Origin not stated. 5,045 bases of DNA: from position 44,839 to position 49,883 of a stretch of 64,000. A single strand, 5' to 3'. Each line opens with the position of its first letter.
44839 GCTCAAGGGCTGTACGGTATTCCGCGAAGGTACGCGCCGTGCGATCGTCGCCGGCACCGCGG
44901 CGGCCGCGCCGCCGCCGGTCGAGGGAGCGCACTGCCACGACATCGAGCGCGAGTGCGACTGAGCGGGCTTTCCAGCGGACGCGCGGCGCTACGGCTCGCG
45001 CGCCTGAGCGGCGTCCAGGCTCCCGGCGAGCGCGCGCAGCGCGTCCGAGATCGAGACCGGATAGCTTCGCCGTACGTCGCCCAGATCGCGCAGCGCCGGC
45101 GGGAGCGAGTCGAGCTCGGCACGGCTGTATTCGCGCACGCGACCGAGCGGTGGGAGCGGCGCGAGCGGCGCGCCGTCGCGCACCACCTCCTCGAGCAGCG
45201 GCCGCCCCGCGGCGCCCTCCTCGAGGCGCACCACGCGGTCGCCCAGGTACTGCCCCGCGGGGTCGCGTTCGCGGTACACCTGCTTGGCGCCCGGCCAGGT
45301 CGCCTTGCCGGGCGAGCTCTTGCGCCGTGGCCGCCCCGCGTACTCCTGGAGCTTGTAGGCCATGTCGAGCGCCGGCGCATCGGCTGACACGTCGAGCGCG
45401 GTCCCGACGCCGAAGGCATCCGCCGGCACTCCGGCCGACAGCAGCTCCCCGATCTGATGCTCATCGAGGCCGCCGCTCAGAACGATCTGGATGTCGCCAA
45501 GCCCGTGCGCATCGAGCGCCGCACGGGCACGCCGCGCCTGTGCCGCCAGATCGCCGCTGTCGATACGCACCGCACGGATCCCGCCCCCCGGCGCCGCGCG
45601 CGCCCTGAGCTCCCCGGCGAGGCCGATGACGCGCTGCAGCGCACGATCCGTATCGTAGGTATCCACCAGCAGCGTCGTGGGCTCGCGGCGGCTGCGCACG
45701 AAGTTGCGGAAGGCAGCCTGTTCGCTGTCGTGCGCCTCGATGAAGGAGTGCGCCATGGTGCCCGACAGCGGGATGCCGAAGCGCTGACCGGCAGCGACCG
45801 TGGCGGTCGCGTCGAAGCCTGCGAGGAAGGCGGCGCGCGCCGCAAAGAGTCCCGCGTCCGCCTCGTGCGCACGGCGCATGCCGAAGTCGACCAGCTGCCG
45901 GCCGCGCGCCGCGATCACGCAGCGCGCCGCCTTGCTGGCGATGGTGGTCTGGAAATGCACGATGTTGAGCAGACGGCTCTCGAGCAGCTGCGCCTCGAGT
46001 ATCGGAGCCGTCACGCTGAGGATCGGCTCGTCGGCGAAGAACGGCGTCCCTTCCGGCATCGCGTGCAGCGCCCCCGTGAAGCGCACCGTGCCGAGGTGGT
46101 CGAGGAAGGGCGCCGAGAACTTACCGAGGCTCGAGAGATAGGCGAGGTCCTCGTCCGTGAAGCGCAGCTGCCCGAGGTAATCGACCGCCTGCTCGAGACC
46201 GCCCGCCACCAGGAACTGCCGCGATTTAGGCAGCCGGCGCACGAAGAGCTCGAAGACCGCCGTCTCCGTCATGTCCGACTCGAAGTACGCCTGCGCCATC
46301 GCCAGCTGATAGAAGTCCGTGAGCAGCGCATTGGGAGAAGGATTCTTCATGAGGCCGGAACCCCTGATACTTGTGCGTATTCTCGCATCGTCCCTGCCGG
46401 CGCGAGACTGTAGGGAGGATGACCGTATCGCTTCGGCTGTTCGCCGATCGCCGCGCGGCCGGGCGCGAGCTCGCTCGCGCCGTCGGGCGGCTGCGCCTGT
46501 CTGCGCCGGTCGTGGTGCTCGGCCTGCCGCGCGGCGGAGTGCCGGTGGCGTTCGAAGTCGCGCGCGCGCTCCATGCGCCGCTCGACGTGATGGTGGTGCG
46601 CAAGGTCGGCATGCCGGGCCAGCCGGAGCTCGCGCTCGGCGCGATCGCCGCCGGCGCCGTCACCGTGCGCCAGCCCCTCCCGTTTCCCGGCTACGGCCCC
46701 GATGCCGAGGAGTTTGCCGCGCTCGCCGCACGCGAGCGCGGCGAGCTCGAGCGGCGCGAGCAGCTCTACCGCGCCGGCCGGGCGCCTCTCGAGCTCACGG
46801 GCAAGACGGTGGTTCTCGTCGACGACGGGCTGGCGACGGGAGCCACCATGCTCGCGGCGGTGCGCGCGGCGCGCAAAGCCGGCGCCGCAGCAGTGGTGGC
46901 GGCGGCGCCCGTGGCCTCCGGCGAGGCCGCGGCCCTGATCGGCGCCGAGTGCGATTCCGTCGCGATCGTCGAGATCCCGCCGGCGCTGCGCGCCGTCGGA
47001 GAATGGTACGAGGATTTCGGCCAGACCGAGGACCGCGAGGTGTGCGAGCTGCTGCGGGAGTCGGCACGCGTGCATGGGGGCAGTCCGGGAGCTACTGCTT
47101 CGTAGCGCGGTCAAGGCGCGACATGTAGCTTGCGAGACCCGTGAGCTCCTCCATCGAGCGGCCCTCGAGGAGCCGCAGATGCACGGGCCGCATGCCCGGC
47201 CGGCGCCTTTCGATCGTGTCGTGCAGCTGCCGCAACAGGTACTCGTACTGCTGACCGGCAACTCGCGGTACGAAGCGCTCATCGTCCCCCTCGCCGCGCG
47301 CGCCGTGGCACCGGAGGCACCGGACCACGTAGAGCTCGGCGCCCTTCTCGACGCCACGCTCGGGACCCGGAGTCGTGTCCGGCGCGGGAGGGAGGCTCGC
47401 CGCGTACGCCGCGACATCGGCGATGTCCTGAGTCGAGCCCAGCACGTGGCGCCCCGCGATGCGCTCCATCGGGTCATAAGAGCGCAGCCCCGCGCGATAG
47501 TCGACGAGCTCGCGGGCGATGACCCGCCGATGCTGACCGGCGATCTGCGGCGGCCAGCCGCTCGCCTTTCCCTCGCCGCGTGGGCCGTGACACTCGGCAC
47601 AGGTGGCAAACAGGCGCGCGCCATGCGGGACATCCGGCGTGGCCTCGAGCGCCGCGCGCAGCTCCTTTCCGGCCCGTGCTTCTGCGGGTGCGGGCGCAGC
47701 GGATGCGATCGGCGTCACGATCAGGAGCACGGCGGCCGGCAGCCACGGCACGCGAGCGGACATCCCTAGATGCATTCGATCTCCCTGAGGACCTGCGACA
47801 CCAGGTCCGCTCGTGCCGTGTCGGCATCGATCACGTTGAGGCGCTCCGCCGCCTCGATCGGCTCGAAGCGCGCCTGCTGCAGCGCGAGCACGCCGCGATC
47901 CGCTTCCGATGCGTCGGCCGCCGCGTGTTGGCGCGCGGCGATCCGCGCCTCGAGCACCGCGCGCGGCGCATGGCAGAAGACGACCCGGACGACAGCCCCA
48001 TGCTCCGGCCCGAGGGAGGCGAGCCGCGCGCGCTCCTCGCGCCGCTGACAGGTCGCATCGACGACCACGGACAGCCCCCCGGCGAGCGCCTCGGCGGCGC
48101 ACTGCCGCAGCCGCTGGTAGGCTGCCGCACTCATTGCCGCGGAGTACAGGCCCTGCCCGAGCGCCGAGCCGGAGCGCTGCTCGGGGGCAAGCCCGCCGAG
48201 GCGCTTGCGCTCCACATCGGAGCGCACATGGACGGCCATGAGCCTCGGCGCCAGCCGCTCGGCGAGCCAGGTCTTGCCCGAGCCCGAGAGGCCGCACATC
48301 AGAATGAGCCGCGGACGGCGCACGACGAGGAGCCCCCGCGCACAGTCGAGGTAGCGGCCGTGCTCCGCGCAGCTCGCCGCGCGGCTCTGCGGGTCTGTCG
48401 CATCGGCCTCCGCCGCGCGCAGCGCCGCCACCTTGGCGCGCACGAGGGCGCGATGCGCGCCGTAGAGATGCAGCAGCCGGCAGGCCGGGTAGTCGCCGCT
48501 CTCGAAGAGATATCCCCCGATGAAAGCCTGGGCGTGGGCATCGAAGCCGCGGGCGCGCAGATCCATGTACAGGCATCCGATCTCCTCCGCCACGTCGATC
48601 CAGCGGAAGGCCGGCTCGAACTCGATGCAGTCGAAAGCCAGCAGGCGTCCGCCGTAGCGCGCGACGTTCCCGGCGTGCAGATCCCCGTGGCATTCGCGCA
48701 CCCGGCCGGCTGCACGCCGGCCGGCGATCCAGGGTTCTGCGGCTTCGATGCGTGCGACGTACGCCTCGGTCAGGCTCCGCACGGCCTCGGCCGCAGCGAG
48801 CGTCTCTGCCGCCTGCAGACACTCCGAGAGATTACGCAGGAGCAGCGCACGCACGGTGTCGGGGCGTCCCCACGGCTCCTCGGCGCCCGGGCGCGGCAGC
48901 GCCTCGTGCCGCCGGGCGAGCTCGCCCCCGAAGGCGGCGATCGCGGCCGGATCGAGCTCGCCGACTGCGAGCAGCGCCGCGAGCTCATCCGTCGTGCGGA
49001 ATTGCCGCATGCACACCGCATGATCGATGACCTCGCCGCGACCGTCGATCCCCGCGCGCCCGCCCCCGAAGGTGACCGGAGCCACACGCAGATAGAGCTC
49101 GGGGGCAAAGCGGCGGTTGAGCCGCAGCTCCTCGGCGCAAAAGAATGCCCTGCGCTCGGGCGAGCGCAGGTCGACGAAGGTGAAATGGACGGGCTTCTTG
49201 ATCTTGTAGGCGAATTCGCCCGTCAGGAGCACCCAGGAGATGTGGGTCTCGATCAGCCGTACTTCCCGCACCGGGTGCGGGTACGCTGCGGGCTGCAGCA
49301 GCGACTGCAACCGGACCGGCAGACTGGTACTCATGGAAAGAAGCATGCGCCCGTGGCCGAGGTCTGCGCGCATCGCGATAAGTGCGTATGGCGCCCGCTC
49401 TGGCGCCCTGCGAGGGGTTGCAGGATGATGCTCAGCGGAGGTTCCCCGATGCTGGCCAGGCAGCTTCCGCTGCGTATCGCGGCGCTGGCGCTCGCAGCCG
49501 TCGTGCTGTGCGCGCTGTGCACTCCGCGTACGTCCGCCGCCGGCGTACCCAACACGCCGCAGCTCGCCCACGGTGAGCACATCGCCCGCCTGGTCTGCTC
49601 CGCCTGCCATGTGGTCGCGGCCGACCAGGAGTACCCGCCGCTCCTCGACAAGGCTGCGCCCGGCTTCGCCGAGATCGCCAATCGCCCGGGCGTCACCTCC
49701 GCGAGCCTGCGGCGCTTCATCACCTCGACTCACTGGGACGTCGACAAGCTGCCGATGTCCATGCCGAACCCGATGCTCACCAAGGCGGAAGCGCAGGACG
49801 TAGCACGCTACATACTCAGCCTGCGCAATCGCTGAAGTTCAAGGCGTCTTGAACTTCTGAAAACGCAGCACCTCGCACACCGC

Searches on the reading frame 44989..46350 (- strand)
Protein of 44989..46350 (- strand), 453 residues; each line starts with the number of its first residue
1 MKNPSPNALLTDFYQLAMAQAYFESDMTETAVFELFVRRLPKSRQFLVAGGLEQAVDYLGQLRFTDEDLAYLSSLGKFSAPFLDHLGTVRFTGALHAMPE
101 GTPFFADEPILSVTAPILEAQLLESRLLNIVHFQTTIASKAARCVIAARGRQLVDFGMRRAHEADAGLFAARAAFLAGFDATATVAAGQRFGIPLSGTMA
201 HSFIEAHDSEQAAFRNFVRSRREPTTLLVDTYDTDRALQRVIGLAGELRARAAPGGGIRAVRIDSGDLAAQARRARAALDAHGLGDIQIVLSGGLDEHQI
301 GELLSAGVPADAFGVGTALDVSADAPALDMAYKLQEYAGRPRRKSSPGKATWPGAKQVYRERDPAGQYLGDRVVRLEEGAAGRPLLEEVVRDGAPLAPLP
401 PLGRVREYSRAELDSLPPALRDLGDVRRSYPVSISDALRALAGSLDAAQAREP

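Call 66: search_protein_families(library=pfam, proteins=[window:44989-46350:-], max_evalue=0.001)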
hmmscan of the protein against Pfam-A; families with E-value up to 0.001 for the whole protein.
window:44989-46350:- (453 aa): 3 families
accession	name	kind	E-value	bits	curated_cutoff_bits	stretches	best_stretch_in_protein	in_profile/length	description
PF17767.7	NAPRTase_N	-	5.3e-36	124.1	32.6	1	9-131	1-124/125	Nicotinate phosphoribosyltransferase (NAPRTase) N-terminal domain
PF04095.22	NAPRTase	-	1.5e-10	41.7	20.8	1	152-335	2-194/239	Nicotinate phosphoribosyltransferase (NAPRTase) family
PF17956.6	NAPRTase_C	-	6.7e-06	27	23.3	1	383-441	53-110/111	Nicotinate phosphoribosyltransferase C-terminal domain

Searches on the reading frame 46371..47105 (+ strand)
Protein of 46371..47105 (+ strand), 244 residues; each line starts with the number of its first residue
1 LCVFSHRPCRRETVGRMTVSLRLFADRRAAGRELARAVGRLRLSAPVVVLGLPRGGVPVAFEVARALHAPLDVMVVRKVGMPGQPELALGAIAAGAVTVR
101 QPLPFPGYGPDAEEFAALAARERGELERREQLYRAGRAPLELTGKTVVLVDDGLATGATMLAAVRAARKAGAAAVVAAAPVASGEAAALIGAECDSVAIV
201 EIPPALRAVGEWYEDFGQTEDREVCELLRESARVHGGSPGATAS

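Call 66: search_protein_families(library=pfam, proteins=[window:46371-47105:+], max_evalue=0.001)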
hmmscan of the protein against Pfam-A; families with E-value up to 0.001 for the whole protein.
window:46371-47105:+ (244 aa): 3 families
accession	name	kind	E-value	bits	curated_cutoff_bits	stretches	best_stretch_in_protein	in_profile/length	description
PF00156.33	Pribosyltran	-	1.2e-17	64.1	26.3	1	32-190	13-133/158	Phosphoribosyl transferase domain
PF14681.12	UPRTase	-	0.00026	21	27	1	137-200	113-178/206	Uracil phosphoribosyltransferase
PF15609.12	PRTase_2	-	0.00062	19.8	28.8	0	143-174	118-149/188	Phosphoribosyl transferase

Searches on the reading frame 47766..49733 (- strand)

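Call 66: search_protein_families(library=pfam, proteins=[window:47766-49733:-], max_evalue=0.001)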
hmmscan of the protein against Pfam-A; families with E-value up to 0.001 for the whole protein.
window:47766-49733:- (655 aa): 3 families
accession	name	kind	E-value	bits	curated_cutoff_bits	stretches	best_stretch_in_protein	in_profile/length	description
PF13671.12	AAA_33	-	7e-37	127.3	27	1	476-625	1-142/143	AAA domain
PF06414.18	Zeta_toxin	-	1e-08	35.3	22.3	1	471-615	13-154/199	Zeta toxin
PF13238.12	AAA_18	-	0.00023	22.1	29.4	1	477-606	1-116/128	AAA domain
